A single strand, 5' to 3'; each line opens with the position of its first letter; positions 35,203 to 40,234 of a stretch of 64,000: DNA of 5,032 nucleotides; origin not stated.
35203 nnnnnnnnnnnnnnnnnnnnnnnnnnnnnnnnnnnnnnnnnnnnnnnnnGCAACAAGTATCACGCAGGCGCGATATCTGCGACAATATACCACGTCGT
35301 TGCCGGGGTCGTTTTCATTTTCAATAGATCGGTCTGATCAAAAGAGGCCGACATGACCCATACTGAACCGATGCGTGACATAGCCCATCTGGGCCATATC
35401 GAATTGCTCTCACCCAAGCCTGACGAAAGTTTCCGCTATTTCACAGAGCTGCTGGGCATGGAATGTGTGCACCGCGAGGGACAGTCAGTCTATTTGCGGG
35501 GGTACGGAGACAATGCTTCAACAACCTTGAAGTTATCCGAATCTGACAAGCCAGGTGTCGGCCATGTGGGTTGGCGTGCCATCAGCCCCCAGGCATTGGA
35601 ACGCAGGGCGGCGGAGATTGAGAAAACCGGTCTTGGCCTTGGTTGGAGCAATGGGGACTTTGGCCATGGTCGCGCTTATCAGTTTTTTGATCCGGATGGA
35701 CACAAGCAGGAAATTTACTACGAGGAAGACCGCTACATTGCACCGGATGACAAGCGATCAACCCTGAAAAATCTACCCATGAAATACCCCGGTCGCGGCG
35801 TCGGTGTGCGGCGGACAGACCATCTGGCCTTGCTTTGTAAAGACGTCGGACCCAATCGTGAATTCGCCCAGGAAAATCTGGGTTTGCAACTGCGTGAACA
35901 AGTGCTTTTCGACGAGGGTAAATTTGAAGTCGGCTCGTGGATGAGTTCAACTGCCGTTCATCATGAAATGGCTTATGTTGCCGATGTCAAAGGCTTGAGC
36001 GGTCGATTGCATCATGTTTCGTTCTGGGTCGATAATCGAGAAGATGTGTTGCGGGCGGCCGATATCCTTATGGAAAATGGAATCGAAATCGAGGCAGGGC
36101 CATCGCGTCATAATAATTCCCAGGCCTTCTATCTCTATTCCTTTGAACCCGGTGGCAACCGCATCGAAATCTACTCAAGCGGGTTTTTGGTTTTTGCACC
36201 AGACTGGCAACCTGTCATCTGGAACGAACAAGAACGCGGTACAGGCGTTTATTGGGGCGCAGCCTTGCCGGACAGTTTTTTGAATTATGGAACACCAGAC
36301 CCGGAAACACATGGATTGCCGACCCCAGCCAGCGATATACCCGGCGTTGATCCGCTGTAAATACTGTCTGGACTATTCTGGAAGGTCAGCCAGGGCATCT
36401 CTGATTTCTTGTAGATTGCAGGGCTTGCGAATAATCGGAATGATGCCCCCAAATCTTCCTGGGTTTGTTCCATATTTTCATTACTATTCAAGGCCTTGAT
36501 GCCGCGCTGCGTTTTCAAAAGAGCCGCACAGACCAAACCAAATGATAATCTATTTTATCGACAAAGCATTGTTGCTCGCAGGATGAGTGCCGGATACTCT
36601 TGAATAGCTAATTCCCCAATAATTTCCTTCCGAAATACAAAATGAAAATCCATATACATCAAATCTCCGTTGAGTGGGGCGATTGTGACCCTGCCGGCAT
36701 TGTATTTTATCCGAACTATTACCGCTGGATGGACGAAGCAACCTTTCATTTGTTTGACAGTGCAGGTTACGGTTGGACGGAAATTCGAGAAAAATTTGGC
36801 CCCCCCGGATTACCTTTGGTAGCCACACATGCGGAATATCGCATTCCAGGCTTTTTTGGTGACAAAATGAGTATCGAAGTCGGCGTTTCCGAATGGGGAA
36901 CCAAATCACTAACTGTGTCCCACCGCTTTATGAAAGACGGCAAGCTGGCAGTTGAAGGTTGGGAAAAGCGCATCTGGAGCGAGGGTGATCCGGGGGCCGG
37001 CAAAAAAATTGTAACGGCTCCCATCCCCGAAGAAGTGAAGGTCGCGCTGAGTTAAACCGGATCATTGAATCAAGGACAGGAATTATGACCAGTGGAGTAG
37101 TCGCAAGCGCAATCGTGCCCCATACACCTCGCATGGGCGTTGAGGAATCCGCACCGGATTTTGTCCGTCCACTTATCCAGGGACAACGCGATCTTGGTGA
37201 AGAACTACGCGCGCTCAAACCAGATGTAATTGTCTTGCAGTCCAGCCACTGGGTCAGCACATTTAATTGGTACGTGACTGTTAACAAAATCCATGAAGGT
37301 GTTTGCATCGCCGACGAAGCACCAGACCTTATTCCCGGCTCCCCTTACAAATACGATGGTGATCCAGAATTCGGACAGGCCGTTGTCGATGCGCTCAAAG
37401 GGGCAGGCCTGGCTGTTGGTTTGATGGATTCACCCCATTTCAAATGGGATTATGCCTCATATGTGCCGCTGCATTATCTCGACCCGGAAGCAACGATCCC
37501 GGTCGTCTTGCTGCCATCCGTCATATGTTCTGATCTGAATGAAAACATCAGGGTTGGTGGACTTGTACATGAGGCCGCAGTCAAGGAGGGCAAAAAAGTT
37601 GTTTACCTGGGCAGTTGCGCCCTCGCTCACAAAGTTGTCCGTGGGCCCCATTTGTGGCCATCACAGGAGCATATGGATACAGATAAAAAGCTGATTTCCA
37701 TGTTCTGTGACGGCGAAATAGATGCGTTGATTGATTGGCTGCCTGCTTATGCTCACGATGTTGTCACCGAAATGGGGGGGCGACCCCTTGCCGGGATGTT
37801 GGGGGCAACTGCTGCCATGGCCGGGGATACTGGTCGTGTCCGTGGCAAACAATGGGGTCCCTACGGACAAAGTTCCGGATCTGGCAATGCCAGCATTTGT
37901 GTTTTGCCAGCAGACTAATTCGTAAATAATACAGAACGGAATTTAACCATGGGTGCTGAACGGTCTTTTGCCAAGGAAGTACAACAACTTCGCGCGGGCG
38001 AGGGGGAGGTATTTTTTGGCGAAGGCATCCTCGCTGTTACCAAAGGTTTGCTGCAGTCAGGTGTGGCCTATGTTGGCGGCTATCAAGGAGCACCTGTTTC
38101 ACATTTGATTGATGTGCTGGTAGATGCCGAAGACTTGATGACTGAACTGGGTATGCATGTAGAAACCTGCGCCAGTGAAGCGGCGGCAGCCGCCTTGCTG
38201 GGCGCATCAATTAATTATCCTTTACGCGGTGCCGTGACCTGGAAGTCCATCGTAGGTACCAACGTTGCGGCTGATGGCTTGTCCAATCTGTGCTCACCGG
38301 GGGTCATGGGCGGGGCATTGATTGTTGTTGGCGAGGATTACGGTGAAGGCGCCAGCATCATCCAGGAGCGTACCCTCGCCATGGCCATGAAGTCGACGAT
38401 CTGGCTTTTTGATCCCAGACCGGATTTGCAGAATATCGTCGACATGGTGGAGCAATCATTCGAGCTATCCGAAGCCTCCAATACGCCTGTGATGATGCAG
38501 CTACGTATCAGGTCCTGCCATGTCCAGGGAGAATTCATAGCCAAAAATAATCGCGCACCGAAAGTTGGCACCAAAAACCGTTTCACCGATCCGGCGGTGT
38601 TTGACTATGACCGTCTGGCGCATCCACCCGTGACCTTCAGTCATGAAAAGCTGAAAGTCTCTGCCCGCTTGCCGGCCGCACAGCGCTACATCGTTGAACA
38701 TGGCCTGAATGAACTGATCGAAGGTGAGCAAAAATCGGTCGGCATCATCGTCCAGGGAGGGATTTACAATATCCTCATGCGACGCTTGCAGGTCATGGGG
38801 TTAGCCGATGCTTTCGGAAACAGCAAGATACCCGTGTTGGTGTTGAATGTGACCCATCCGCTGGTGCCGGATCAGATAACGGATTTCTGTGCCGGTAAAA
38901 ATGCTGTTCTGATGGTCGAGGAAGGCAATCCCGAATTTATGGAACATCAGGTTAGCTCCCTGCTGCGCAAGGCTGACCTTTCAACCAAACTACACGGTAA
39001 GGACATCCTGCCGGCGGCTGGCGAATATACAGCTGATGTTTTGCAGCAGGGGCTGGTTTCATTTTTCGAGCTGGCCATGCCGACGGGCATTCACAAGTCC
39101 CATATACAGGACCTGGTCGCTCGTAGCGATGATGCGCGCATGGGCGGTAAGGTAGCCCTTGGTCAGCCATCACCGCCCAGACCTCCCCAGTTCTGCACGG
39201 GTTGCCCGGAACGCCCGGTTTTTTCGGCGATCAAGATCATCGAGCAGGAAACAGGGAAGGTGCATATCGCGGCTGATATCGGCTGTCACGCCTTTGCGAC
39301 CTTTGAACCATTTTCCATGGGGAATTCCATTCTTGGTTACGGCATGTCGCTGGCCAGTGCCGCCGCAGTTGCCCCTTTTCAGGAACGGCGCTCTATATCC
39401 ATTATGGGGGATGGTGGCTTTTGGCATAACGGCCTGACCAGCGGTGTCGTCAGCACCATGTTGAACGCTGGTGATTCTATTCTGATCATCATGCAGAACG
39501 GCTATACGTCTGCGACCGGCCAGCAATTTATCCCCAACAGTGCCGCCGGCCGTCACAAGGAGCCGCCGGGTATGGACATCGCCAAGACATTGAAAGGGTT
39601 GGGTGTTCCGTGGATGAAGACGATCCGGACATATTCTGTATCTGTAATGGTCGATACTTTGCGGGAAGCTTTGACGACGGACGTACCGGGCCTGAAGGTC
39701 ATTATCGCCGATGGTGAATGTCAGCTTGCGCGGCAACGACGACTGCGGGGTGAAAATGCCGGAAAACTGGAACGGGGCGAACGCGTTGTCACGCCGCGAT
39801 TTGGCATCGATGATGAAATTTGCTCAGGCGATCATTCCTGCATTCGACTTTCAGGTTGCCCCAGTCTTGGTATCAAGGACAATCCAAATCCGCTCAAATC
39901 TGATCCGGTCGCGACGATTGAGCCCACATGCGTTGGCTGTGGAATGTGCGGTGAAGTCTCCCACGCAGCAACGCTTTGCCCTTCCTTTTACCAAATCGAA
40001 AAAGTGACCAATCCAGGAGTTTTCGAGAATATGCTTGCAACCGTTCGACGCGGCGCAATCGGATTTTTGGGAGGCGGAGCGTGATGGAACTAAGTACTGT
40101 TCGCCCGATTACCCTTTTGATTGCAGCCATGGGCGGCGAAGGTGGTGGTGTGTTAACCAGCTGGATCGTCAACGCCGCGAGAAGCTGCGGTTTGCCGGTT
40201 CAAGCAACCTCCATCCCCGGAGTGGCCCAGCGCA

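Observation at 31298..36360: Mosaic, apparently incomplete meta-cleavage cluster headed by an aldehyde dehydrogenase remnant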

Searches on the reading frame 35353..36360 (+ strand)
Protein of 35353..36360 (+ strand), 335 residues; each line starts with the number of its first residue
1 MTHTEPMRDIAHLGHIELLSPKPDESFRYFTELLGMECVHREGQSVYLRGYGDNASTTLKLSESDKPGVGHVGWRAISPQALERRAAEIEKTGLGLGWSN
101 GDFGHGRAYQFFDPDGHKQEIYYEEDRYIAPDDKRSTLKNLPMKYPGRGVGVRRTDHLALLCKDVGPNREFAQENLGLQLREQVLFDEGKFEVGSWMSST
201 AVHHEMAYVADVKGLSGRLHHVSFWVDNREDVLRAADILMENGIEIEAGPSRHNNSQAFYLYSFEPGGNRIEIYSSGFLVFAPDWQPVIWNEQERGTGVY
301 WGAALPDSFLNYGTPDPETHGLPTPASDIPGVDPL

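Call 4: search_protein_families(library=pfam, proteins=[window:35353-36360:+])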
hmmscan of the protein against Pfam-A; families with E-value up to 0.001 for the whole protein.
window:35353-36360:+ (335 aa): 2 families
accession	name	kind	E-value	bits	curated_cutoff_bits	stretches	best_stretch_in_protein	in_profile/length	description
PF00903.31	Glyoxalase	-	1e-26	94.1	20.6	2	155-273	2-121/121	Glyoxalase/Bleomycin resistance protein/Dioxygenase superfamily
PF13669.12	Glyoxalase_4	-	0.00072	20.3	27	0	156-257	1-105/109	Glyoxalase/Bleomycin resistance protein/Dioxygenase superfamily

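Call 21: search_protein_families(library=ncbifam, proteins=[window:35353-36360:+], max_evalue=0.00001)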
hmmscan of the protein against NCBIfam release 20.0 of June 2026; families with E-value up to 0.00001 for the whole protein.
window:35353-36360:+ (335 aa): 7 families
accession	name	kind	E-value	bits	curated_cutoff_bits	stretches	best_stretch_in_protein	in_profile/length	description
TIGR03211.1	catechol_2_3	equivalog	2.9e-94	315.7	320.2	1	9-314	1-303/303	catechol 2,3-dioxygenase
TIGR02295.1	HpaD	equivalog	1.1e-55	189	321.4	1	10-311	2-295/298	3,4-dihydroxyphenylacetate 2,3-dioxygenase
TIGR03213.1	23dbph12diox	equivalog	1.2e-19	70.9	366.45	1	26-287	17-274/287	biphenyl-2,3-diol 1,2-dioxygenase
NF045631.1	exdiol_diox_HsaC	equivalog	6.6e-09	35.3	450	1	22-285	13-277/296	iron-dependent extradiol dioxygenase HsaC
NF000496.2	Fos_GSH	equivalog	8e-08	32.5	180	0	12-122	4-115/136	fosfomycin resistance glutathione transferase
NF000125.1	498180014_fosA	hypoth_equivalog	1.1e-06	28.9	250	0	25-122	18-117/129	Fos family putative thiol transferase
NF000221.4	FosA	exception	1.2e-06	28.5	250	0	13-122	5-115/137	FosA family fosfomycin resistance glutathione transferase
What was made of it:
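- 35353..36360 (+): Type I extradiol (catechol 2,3-) dioxygenase gene, intact, at the 3' end of the operon. TIGR03211 at 315.7 bits against a cut-off of 320.2 (call 21).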

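Call 35: search_solved_structures(query=window:35353-36360:+, max_evalue=1e-10)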
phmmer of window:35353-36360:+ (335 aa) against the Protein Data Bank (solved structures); distinct sequences matched with E-value up to 1e-10: 16.
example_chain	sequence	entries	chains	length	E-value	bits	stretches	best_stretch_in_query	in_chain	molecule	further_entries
9wgj_A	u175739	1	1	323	1.1e-97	330.6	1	8-316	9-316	Catechol 1,2-dioxygenase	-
3lm4_A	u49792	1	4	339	2e-79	270.6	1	8-318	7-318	Catechol 2,3-dioxygenase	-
7q2a_A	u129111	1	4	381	2.1e-79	270.5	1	7-318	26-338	Catechol 2,3-dioxygenase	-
1mpy_A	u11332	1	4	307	2.1e-34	122.5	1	10-302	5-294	CATECHOL 2,3-DIOXYGENASE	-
5znh_A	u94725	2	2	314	1.6e-31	113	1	10-309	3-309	Catechol 2,3-dioxygenase, extradiol protein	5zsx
3hpv_A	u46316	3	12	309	5e-31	111.4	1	10-299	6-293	Catechol 2,3-dioxygenase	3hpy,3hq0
5zsz_A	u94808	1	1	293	2.5e-29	105.8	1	10-292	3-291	Catechol 2,3-dioxygenase, Extradiol ring cleavage protein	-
1f1x_A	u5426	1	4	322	7.5e-26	94.4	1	6-308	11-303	HOMOPROTOCATECHUATE 2,3-DIOXYGENASE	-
3ecj_A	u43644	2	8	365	1.1e-25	93.8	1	6-308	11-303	PROTEIN (Homoprotocatechuate 2,3-dioxygenase)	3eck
1q0c_A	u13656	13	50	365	1.1e-25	93.8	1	6-308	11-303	homoprotocatechuate 2,3-dioxygenase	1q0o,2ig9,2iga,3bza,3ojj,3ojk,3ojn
4ghc_A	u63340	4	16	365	4.1e-25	92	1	6-308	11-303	Homoprotocatechuate 2,3-dioxygenase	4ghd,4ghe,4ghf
4z6n_A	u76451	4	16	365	9.5e-25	90.8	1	6-308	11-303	Homoprotocatechuate 2,3-dioxygenase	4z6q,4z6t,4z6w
4z6l_A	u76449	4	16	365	1.2e-24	90.5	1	6-308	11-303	Homoprotocatechuate 2,3-dioxygenase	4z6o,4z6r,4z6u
4z6m_A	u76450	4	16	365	1.2e-24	90.4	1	6-308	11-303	Homoprotocatechuate 2,3-dioxygenase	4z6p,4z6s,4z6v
1f1r_A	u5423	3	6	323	2.1e-24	89.6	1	4-312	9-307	HOMOPROTOCATECHUATE 2,3-DIOXYGENASE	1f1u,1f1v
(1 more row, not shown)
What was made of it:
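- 35353..36360 (+): The best solved relatives are catechol 2,3-dioxygenases 3lm4 and 7q2a (call 35).
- On Complete catechol meta-cleavage pathway (dmp/xyl type): The closest solved structures are catechol 2,3-dioxygenases (call 35).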

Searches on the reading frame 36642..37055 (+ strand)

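Call 4: search_protein_families(library=pfam, proteins=[window:36642-37055:+])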
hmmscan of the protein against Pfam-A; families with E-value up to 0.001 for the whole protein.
window:36642-37055:+ (137 aa): 2 families
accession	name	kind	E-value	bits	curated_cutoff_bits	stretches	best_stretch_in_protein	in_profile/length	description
PF13279.12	4HBT_2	-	1e-18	68.4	25.5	1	10-135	1-121/122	Thioesterase-like superfamily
PF03061.28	4HBT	-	5.5e-08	33.5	20.6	1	19-100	2-74/79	Thioesterase superfamily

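Call 54: search_protein_families(library=ncbifam, proteins=[window:36642-37055:+], max_evalue=1e-10)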
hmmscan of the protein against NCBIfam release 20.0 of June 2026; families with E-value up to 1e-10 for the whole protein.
window:36642-37055:+ (137 aa): 0 families

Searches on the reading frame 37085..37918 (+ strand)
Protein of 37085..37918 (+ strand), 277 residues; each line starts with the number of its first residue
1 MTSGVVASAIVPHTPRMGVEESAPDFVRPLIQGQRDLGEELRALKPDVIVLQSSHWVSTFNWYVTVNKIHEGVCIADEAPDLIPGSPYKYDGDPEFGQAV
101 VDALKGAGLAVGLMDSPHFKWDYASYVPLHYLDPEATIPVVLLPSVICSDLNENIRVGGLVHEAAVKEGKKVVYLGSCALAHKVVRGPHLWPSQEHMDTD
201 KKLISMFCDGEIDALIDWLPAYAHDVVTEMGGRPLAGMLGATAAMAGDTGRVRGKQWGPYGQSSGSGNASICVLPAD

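Call 4: search_protein_families(library=pfam, proteins=[window:37085-37918:+])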
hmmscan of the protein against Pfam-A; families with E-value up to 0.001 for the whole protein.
window:37085-37918:+ (277 aa): 1 family
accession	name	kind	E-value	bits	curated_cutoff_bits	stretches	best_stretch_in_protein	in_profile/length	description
PF02900.23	LigB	-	5e-20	72.1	26.3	1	9-244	3-246/269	Catalytic LigB subunit of aromatic ring-opening dioxygenase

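Call 21: search_protein_families(library=ncbifam, proteins=[window:37085-37918:+], max_evalue=0.00001)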
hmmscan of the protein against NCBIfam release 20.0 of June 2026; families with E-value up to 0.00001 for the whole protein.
window:37085-37918:+ (277 aa): 1 family
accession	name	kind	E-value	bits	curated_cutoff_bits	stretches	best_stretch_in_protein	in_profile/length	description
TIGR02298.1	HpaD_Fe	equivalog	2.1e-24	86.5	315.95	1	7-269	8-278/284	3,4-dihydroxyphenylacetate 2,3-dioxygenase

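Call 36: search_solved_structures(query=window:37085-37918:+, max_evalue=0.001)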
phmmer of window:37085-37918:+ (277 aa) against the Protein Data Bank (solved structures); distinct sequences matched with E-value up to 0.001: 10.
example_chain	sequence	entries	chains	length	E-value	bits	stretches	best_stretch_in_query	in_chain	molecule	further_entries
8iq8_A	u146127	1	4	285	3.3e-18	69.4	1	6-242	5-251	3,4-dihydroxyphenylacetate 2,3-dioxygenase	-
8ihg_A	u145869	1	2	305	1.2e-14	57.6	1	5-234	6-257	2-aminophenol 1,6-dioxygenase beta subunit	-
7txy_B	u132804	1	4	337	1.9e-13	53.7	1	3-275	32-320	2-aminophenol 1,6-dioxygenase subunit beta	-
8ihg_B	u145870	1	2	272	2.9e-12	49.9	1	9-268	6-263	2-aminophenol 1,6-dioxygenase alpha subunit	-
3vsg_B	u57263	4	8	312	4.5e-12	49.2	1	4-184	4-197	2-amino-5-chlorophenol 1,6-dioxygenase beta subunit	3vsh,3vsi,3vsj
29ky_A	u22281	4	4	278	2.6e-08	36.9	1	14-191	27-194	4,5-DOPA dioxygenase extradiol 1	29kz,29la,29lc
7txy_A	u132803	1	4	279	6.4e-08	35.6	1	3-258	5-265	2-amino-5-chlorophenol 1,6-dioxygenase subunit alpha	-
3vsg_A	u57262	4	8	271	4e-07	33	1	5-270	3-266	2-amino-5-chlorophenol 1,6-dioxygenase alpha subunit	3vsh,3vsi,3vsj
8in2_A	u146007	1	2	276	1.6e-06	31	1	13-161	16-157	4,5-DOPA dioxygenase extradiol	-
9j2l_A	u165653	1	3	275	1.2e-05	28.1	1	41-184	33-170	4,5-DOPA dioxygenase extradiol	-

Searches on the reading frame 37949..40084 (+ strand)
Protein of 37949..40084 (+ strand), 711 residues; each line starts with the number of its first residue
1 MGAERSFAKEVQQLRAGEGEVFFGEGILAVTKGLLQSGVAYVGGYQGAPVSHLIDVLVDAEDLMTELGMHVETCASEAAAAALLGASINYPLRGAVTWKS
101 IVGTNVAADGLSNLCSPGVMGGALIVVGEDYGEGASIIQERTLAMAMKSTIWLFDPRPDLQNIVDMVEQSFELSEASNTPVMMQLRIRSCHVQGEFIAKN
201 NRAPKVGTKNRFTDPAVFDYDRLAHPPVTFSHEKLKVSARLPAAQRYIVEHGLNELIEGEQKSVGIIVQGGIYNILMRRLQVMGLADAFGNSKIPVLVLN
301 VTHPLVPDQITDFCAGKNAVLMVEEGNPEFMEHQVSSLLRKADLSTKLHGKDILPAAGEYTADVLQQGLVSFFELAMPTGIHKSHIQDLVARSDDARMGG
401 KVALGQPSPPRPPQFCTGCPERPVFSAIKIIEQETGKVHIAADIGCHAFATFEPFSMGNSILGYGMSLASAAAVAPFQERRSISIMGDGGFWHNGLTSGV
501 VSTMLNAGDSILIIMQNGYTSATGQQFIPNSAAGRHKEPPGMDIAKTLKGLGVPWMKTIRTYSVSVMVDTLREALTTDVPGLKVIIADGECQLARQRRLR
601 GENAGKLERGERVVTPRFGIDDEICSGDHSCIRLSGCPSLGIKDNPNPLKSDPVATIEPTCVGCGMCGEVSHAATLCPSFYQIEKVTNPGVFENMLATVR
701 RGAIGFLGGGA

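Call 54: search_protein_families(library=ncbifam, proteins=[window:37949-40084:+], max_evalue=1e-10)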
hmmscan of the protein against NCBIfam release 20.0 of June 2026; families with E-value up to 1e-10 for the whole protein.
window:37949-40084:+ (711 aa): 3 families
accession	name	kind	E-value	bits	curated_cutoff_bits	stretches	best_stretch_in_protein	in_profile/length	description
TIGR03336.1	IOR_alpha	equivalog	3.4e-79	266.7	650.9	1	28-673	9-592/595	indolepyruvate ferredoxin oxidoreductase subunit alpha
NF009589.0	PRK13030.1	subfamily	9.7e-33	112.9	816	1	40-526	57-543/1170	indolepyruvate ferredoxin oxidoreductase family protein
NF009588.0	PRK13029.1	subfamily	1.4e-18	66.3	952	1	39-510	56-542/1196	indolepyruvate ferredoxin oxidoreductase family protein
